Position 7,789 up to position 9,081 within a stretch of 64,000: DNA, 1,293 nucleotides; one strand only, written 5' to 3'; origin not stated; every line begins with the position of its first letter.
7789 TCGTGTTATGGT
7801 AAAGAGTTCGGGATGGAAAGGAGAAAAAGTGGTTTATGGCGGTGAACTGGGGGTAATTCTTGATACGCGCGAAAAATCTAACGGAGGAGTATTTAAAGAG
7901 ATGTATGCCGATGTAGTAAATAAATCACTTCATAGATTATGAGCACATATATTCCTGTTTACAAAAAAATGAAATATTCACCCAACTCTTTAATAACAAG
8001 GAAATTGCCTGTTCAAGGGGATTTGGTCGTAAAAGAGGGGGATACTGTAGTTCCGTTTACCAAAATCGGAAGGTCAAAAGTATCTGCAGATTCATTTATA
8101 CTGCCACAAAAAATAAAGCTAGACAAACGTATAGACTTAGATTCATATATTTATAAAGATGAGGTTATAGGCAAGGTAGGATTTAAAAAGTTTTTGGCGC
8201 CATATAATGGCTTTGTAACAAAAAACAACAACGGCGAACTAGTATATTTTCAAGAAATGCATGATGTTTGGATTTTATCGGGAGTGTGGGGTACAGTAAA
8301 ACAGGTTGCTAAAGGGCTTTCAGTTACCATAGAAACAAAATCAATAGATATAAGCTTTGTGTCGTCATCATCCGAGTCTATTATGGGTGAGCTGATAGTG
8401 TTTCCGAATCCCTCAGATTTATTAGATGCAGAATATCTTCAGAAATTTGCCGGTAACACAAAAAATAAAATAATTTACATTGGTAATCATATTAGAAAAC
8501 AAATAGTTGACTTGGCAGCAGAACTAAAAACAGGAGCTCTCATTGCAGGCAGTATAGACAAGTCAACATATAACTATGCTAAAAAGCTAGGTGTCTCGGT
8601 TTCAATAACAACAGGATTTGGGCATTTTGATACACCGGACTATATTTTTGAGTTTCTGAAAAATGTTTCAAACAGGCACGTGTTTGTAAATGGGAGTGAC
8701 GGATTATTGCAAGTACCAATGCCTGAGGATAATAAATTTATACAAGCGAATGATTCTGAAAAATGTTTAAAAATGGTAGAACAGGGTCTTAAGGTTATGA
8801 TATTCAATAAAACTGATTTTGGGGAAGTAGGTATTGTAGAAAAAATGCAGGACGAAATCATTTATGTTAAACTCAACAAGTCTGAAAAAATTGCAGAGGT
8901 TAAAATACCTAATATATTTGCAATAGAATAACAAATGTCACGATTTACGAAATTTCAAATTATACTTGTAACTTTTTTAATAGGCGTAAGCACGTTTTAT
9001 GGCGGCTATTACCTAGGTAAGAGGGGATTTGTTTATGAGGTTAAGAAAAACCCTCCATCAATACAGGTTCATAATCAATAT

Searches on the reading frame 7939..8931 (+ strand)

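Call 38: search_protein_families(library=pfam, proteins=[window:7939-8931:+], max_evalue=0.1)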
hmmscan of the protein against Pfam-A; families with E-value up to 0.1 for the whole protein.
window:7939-8931:+ (330 aa): 3 families
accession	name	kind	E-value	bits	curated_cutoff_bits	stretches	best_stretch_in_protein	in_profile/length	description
PF09153.16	MGMT_N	-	0.011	16.2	22.1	1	173-240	8-74/90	Methylated DNA-protein cysteine methyltransferase, N-terminal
PF19182.5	DUF5864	-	0.02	15.5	25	1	264-317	22-75/136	Family of unknown function (DUF5864)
PF23284.2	KOW2_Spt5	-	0.082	13.2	28.9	0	297-316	16-35/50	Transcription elongation factor SPT5, second KOW domain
